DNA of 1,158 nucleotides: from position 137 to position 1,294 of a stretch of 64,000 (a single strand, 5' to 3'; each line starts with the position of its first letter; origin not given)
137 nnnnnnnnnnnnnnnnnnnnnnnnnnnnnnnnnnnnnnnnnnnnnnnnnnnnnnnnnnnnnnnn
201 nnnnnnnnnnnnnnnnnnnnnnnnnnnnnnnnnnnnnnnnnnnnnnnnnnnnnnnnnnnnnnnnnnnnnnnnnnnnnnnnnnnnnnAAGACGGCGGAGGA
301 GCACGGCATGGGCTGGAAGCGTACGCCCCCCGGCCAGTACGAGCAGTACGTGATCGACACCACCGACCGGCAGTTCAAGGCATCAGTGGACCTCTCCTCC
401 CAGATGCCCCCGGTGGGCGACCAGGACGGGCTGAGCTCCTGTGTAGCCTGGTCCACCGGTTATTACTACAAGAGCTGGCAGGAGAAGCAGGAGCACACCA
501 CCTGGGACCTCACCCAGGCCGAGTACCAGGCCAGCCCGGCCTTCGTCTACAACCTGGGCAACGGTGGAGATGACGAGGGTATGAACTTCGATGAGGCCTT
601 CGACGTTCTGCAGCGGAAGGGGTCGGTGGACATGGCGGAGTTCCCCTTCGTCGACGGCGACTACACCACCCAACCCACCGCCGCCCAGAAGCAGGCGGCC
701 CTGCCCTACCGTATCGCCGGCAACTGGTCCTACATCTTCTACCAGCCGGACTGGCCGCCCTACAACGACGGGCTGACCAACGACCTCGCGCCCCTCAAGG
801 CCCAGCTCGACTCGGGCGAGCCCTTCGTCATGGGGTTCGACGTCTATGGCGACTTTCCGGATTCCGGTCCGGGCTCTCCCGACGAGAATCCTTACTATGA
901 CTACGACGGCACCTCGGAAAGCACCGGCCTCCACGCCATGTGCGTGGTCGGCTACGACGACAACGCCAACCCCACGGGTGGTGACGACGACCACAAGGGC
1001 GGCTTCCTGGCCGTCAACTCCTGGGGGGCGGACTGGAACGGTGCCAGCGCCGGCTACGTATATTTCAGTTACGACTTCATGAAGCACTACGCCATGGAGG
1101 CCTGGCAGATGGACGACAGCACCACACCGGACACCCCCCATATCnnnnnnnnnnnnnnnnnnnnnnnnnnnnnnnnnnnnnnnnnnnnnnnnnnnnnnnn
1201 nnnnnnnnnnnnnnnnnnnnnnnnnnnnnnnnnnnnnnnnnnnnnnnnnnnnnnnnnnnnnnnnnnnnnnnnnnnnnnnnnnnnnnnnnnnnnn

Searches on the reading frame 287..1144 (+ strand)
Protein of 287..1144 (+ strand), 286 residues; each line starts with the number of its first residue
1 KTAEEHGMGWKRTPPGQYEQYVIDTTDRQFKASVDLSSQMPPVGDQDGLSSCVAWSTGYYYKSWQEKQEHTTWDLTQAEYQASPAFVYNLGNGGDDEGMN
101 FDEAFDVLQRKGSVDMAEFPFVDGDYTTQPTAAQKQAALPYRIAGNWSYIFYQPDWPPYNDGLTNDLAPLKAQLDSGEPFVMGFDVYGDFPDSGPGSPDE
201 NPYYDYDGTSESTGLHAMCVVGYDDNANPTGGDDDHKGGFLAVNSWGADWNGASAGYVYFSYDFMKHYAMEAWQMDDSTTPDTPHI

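Call 16: find_homologous_proteins(query=window:287-1144:+)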
Query window:287-1144:+ (286 aa): 198 proteins with E <= 0.001 among 704 candidates; the best 120 are listed.
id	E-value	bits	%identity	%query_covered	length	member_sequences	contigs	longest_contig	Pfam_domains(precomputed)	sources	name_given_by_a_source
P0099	2.1e-82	295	50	97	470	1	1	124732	PF01833.31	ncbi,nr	ncbi:MAG: IPT/TIG domain-containing protein, partial [Actinomycetota bacterium]|nr:IPT/TIG domain-co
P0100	9.8e-81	290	51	98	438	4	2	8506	PF00112.30,PF01833.31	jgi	jgi:IPT/TIG domain/Papain family cysteine protease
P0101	4.7e-68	248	48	92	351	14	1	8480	PF00112.30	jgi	jgi:hypothetical protein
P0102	8.3e-64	234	46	92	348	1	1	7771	PF00112.30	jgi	jgi:hypothetical protein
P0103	9.2e-63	231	49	85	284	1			-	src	-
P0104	2.2e-57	213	44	90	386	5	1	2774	PF01833.31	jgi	jgi:hypothetical protein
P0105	1.8e-44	170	56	52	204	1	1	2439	-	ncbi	-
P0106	6.5e-42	162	37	97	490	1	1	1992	PF00112.30,PF00041.28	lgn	-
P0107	7.0e-42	162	53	51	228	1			-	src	-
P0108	1.6e-41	161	36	97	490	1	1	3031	PF00112.30,PF00041.28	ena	-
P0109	2.9e-41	160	62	43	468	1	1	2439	PF01833.31,PF18986.6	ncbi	-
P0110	4.0e-41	159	37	98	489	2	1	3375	PF00112.30,PF00041.28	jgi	jgi:C1A family cysteine protease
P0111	3.3e-40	156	37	92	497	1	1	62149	PF00112.30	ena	-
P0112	2.1e-38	150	37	95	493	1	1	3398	PF00112.30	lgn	-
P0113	4.3e-38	149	59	42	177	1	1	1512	-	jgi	jgi:hypothetical protein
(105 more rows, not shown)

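Call 17: search_solved_structures(query=window:287-1144:+, max_evalue=1, show_alignments=2)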
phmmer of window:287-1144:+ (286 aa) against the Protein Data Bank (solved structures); distinct sequences matched with E-value up to 1: 14.
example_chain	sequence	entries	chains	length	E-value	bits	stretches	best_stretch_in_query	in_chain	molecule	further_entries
3ois_A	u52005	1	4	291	9.9e-05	25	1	91-267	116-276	Cysteine protease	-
6a0n_A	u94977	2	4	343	0.004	19.7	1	216-273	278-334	Lpg2622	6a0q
5i4h_B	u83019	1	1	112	0.027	17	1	200-269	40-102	Cathepsin L1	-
1fh0_A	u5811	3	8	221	0.17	14.4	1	203-268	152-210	CATHEPSIN V | Cathepsin L2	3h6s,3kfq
6x9z_A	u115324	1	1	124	0.3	13.6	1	75-149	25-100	Transmembrane beta-barrels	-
3hwn_A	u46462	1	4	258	0.45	13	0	200-269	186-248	Cathepsin L1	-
7qgw_A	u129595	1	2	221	0.65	12.5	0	203-268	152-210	Cathepsin L2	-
7q8l_AA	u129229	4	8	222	0.77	12.2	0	203-268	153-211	Cathepsin L2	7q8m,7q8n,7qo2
7q8d_AA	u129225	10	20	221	0.8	12.2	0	203-268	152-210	Cathepsin L2 | Human cathepsin V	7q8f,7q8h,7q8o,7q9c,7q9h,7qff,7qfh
7pk4_A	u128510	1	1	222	0.81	12.2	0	203-268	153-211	Cathepsin L2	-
7w33_A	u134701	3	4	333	0.82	12.1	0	200-269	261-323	Procathepsin L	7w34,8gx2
7q8k_AA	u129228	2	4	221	0.93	12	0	203-268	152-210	Cathepsin L2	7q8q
7q8g_AA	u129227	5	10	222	0.94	12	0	203-268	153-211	Cathepsin L2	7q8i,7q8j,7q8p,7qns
3bpm_A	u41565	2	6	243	0.99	11.9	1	206-262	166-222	Cysteine protease falcipain-3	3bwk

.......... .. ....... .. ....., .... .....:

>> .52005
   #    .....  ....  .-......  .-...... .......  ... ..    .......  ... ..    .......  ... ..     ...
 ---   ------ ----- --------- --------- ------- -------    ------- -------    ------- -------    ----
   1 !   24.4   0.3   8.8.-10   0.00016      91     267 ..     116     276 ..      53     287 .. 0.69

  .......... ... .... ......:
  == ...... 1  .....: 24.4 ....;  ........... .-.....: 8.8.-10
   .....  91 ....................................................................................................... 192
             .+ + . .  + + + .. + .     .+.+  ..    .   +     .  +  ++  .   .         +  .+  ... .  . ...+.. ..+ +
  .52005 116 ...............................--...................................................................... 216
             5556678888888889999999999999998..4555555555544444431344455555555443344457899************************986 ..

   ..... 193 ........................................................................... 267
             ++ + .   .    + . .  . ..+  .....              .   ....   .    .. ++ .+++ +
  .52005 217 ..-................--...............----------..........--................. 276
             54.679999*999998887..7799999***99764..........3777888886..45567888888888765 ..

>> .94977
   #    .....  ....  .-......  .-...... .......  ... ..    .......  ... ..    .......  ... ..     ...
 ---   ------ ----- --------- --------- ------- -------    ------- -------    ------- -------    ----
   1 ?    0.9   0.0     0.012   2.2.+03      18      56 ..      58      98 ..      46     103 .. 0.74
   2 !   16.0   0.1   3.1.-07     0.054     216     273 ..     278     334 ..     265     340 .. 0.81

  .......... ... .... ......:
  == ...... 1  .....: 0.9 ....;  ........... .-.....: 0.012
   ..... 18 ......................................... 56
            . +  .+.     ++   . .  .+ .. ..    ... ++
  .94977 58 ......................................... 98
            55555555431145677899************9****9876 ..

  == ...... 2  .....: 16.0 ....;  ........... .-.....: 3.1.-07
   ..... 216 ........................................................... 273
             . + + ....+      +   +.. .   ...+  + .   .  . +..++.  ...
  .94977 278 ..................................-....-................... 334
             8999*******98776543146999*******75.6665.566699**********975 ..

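Call 18: find_encoding_contigs(protein=P0099, flank=10000, max_places=2)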
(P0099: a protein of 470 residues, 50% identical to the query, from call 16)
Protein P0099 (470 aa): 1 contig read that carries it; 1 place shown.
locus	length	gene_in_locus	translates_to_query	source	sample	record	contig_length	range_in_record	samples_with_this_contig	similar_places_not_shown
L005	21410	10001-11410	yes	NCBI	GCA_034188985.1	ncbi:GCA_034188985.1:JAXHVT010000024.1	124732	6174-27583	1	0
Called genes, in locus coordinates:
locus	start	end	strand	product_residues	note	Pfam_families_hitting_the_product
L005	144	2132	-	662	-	PF00580:UvrD-helicase, PF13245:AAA_19, PF13604:AAA_30 (faint)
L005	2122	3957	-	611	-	PF02463:SMC_N, PF11398:DUF2813, PF13175:AAA_15, PF13476:AAA_23, PF13304:AAA_21 (weak), PF13175:AAA_15, PF13304:AAA_21, PF20469:OLD-like_TOPRIM, +1 more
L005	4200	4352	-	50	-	-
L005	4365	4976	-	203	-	-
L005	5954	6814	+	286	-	PF04909:Amidohydro_2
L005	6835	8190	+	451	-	PF00501:AMP-binding, PF14535:AMP-binding_C_2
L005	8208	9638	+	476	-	PF00857:Isochorismatase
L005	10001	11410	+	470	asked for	PF01833:TIG (weak)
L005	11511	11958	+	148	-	PF18986:DUF5719 (weak)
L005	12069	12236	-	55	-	-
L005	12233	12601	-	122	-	PF13487:HD_5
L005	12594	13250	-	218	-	PF01966:HD, PF13487:HD_5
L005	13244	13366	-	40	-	-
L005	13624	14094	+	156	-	-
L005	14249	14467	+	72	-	-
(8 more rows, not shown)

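Call 19: find_encoding_contigs(protein=P0100, flank=10000, max_places=2)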
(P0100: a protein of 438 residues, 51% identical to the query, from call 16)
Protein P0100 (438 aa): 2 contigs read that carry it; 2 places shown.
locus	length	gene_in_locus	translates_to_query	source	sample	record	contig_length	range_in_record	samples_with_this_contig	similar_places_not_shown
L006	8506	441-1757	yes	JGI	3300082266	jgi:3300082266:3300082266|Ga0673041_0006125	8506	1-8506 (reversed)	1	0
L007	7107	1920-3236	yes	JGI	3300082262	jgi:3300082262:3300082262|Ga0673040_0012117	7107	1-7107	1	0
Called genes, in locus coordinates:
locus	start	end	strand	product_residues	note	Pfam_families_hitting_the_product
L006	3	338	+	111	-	?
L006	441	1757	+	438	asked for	PF00112:Peptidase_C1 (faint), PF01833:TIG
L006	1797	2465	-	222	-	PF09360:zf-CDGSH, PF06902:Fer4_19, PF09360:zf-CDGSH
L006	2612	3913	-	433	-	PF00999:Na_H_Exchanger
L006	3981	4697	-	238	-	-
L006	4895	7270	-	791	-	PF00884:Sulfatase, PF16347:SGSH_C (weak)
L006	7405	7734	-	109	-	-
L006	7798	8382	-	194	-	PF04525:LOR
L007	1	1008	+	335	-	?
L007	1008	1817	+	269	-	PF12697:Abhydrolase_6, PF00561:Abhydrolase_1 (weak)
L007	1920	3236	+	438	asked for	PF00112:Peptidase_C1 (faint), PF01833:TIG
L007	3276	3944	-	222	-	PF09360:zf-CDGSH, PF06902:Fer4_19, PF09360:zf-CDGSH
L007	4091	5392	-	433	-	PF00999:Na_H_Exchanger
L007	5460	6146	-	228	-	-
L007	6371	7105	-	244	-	?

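Call 20: find_encoding_contigs(protein=P0101, flank=10000, max_places=2)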
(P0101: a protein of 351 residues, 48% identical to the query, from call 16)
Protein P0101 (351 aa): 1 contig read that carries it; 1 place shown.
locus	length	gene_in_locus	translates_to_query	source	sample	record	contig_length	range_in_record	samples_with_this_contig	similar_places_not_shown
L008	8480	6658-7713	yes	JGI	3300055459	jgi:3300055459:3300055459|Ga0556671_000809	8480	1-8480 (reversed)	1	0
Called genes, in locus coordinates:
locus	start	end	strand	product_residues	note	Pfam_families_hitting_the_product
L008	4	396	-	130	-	PF00072:Response_reg (weak)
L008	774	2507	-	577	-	PF14104:DUF4277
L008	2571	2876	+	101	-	PF20586:DUF6788 (weak)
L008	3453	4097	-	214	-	PF03176:MMPL, PF00873:ACR_tran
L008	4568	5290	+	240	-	PF00005:ABC_tran, PF13304:AAA_21 (faint)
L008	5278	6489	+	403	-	PF01458:SUFBD_core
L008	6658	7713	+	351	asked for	PF00112:Peptidase_C1 (weak)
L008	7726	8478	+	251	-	?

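Call 54: find_encoding_contigs(protein=P0109, flank=5000, max_places=2)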
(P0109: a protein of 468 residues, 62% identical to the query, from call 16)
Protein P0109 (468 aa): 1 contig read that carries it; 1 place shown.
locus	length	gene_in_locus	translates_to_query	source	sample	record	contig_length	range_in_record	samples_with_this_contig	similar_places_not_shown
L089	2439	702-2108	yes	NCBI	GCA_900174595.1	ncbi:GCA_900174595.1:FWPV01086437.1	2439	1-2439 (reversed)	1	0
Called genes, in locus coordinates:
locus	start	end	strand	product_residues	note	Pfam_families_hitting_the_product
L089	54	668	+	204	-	-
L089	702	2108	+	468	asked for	PF01833:TIG, PF18986:DUF5719 (weak)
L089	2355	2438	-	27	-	?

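Call 57: predict_structure(alignment_id=A2)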
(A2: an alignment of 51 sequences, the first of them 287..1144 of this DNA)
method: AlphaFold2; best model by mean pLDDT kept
length: 286 residues; sequences in the alignment: 51
mean_pLDDT: 92.5   pTM: 0.92
mean pLDDT of the five models: 92.5, 91.0, 90.6, 90.5, 90.0
residues with pLDDT >= 90: 236; 70-90: 37; 50-70: 6; < 50: 7
segments of 3 or more residues with pLDDT < 50: 282-286
pLDDT, mean of each block of 10 residues (from residue 1): 72 93 93 98 96 98 97 97 98 93 97 98 97 97 93 85 89 98 95 80 92 96 98 97 96 92 97 86 43
secondary structure, 60 per line:
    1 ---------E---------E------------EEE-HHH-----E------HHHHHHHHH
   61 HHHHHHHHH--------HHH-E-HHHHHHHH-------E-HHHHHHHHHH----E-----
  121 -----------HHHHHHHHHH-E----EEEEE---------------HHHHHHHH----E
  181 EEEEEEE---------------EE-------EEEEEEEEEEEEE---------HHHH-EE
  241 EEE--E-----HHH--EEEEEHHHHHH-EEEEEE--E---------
elements in order: E33-35 H52-69 H84-91 H101-110 H132-141 E148-152 H168-175 E180-187 E212-224 H234-237 E239-243 E257-261 H262-267 E269-274

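Call 60: fold_search(model_id=the predicted structure, library=pdb)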
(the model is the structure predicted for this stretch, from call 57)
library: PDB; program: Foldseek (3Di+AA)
matches with E <= 10: 385; with E <= 0.001: 293
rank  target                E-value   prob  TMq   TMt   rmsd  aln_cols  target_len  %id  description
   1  3ois_A                3.0e-17  1.00  0.75  0.80   3.2       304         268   21  Crystal Structure Xylellain, a cysteine protease from Xylella fastidiosa (released 2011-08-03)
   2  3ois_B                1.6e-16  1.00  0.72  0.77   3.5       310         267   21  Crystal Structure Xylellain, a cysteine protease from Xylella fastidiosa (released 2011-08-03)
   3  7pck_A                2.0e-13  1.00  0.67  0.62   4.1       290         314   21  CRYSTAL STRUCTURE OF WILD TYPE HUMAN PROCATHEPSIN K (released 1999-10-25)
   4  7pck_C                2.5e-13  1.00  0.68  0.64   3.7       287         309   21  CRYSTAL STRUCTURE OF WILD TYPE HUMAN PROCATHEPSIN K (released 1999-10-25)
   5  7pck_B                5.0e-13  1.00  0.69  0.64   3.5       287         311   21  CRYSTAL STRUCTURE OF WILD TYPE HUMAN PROCATHEPSIN K (released 1999-10-25)
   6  7pck_D                6.4e-13  1.00  0.64  0.62   4.0       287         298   20  CRYSTAL STRUCTURE OF WILD TYPE HUMAN PROCATHEPSIN K (released 1999-10-25)
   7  4i04_A                1.3e-12  1.00  0.69  0.65   4.1       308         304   16  Structure of zymogen of cathepsin B1 from Schistosoma mansoni (released 2014-02-05)
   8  6a0q_B                1.4e-12  1.00  0.61  0.56   5.3       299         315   16  The crystal structure of Lpg2622_E64 complex (released 2018-09-12)
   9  1cjl                  2.4e-12  1.00  0.65  0.61   4.2       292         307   18  CRYSTAL STRUCTURE OF A CYSTEINE PROTEASE PROFORM (released 1997-08-12)
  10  1by8                  4.1e-12  1.00  0.66  0.61   4.1       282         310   19  THE CRYSTAL STRUCTURE OF HUMAN PROCATHEPSIN K (released 1999-10-24)
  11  6a0n_B                4.7e-12  1.00  0.60  0.55   5.4       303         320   17  The crystal structure of apo-Lpg2622 (released 2018-09-12)
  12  1fh0_A                6.0e-12  1.00  0.61  0.77   3.7       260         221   20  CRYSTAL STRUCTURE OF HUMAN CATHEPSIN V COMPLEXED WITH AN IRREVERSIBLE VINYL SULFONE INHIBITOR (released 2001-07-30)
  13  5vcn_A                7.7e-12  1.00  0.64  0.81   3.3       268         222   16  THE CRYSTAL STRUCTURE OF DER P 1 ALLERGEN COMPLEXED WITH FAB FRAGMENT OF MAB 5H8 (released 2017-04-26)
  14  6jd0                  8.7e-12  1.00  0.66  0.60   3.9       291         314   18  Structure of mutant human cathepsin L, engineered for GAG binding (released 2020-02-05)
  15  4i04_C                8.7e-12  1.00  0.66  0.62   4.7       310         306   16  Structure of zymogen of cathepsin B1 from Schistosoma mansoni (released 2014-02-05)
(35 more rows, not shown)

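Call 61: find_related_loci(query=A2, collection=metagenome_contigs, flank=10000)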
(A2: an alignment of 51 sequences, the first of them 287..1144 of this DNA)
Query A2 (286 aa) in metagenome_contigs; peptide patterns used: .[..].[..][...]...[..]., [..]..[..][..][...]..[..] (x = any residue, [..] = any of these).
600 stretches matched a pattern (row limit reached: there are more); 537 encode a relative of the query (tblastn E <= 1e-3); the best 80 are kept; 80 distinct loci.
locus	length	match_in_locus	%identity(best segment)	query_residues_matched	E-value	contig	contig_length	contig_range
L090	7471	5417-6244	59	8-286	2e-100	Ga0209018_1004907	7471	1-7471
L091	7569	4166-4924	56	29-286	1e-91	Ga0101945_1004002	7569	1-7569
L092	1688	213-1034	53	6-286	3e-96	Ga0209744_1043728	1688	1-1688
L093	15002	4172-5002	53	5-286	7e-90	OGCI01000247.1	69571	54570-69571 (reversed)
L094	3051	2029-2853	53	5-286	5e-90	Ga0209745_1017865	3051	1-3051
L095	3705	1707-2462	54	30-286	3e-88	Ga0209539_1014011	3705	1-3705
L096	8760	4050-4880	51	6-286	9e-86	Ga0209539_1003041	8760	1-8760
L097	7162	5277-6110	52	5-286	2e-85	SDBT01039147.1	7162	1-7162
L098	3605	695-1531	50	5-286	4e-83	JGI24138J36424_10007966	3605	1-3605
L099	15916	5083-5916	52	5-286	1e-78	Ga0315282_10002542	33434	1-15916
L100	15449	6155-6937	51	19-286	6e-76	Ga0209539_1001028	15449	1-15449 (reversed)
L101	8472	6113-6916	49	5-277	8e-74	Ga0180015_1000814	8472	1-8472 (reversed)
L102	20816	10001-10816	48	6-286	1e-73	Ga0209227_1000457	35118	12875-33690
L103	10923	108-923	47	6-286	3e-73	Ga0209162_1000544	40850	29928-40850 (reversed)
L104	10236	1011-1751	45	30-283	4e-65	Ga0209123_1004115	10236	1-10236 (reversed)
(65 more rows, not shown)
